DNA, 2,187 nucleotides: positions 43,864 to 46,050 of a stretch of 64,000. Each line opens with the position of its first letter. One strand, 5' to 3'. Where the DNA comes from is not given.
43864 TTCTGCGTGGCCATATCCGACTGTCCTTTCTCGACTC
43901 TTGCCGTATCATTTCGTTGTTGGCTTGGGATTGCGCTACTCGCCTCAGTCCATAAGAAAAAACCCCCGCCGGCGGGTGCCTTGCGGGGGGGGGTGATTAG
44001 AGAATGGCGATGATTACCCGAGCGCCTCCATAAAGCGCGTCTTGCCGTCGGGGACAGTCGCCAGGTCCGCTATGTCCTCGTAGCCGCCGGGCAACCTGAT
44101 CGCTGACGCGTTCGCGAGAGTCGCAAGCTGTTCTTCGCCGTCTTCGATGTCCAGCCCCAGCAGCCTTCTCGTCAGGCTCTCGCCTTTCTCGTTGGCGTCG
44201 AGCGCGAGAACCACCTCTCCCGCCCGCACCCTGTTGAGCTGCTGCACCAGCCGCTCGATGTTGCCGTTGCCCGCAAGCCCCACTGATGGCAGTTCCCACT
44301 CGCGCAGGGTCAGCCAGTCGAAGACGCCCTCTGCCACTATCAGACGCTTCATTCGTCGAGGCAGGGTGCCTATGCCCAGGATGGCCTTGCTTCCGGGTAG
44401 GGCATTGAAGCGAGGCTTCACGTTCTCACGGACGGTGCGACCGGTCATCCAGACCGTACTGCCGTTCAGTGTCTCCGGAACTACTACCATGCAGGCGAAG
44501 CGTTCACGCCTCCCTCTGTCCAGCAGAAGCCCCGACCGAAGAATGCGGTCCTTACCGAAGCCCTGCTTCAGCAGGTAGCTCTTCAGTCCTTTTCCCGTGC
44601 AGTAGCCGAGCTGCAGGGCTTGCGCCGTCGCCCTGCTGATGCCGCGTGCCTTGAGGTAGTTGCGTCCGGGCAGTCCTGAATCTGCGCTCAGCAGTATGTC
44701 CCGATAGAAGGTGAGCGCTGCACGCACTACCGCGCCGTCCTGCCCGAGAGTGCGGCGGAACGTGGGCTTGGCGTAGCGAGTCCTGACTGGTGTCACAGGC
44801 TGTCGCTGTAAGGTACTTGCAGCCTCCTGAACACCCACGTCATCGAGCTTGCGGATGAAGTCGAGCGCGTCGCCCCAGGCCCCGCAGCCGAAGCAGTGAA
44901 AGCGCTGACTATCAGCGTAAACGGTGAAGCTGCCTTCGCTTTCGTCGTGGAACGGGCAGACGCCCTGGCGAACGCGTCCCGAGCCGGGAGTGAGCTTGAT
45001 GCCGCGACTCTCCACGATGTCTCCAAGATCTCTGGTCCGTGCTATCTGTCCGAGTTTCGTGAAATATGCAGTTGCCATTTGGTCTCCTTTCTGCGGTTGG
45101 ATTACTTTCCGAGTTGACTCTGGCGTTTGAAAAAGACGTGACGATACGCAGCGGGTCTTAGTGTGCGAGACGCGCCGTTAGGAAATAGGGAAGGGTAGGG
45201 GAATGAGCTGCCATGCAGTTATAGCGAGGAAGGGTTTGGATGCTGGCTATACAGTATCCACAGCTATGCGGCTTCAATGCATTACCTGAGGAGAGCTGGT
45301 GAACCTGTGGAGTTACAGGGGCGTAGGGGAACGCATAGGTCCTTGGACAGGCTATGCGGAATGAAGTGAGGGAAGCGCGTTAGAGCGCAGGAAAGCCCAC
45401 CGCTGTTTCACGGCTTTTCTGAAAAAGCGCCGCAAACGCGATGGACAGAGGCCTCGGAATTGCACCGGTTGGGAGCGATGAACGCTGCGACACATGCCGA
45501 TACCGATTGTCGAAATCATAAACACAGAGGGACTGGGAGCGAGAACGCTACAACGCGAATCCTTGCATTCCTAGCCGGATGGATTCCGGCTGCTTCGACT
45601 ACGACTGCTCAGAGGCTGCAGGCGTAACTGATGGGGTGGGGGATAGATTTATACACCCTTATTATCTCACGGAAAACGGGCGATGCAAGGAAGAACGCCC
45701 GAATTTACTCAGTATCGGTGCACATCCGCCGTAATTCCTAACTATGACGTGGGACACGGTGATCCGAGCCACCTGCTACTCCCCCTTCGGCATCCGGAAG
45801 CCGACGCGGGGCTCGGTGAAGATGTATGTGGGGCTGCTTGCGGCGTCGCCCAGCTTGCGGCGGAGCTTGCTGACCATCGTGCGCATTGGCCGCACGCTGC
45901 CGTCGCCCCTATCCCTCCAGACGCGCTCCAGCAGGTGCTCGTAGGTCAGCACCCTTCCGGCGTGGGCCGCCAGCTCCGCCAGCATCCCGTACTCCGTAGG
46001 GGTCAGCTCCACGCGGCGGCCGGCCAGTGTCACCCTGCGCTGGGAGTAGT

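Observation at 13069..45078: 32-kb unidirectional block mixing host-type replisome genes with mobile-element recombination and anti-restriction genes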

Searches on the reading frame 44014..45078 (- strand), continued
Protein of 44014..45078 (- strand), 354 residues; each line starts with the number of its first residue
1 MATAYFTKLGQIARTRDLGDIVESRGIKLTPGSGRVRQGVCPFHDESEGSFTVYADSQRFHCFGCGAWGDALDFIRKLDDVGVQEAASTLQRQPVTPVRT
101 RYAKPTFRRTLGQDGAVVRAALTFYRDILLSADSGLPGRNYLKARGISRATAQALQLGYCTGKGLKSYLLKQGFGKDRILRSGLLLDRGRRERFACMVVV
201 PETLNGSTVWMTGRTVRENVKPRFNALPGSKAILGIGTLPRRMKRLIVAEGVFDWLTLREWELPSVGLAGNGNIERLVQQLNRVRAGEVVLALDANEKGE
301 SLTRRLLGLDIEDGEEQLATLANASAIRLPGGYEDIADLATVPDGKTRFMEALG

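Call 94: find_encoding_contigs(protein=P0141, flank=10000, max_places=1)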
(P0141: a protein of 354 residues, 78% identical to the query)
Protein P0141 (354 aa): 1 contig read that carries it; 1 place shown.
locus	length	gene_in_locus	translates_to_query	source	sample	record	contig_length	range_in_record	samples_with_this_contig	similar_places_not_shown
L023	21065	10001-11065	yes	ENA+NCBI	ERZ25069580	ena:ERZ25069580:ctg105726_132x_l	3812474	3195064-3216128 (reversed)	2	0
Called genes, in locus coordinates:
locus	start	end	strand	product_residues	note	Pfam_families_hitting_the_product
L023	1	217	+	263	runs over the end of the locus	PF00106:adh_short, PF08659:KR, PF13561:adh_short_C2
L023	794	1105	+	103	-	-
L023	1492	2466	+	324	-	PF09994:T6SS_Tle1-like_cat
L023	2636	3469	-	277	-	PF00589:Phage_integrase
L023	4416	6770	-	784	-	-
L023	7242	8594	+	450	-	PF00589:Phage_integrase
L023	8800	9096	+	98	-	PF00216:Bac_DNA_binding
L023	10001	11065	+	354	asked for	PF01807:Zn_ribbon_DnaG, PF08275:DNAG_N (weak), PF13155:Toprim_2 (weak)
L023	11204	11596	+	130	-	-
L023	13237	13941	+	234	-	-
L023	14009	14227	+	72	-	-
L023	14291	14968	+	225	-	PF00436:SSB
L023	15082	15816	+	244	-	PF00436:SSB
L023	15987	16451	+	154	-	PF01661:Macro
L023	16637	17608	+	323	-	-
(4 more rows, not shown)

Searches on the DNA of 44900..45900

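Call 42: search_rna_families(source=window, start=44900, end=45900, threshold=evalue, max_evalue=5)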
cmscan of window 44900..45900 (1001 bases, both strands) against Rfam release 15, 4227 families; matches with E-value up to 5: 2.
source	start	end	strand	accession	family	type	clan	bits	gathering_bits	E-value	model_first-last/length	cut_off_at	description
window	45219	45269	+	RF02022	mir-1275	Gene; miRNA;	-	19.9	71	0.34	1-78/78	no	mir-1275 microRNA precursor family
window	45766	45824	+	RF02027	MIR2907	Gene; miRNA;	-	16.7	60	4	1-65/65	no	MIR2907 microRNA precursor family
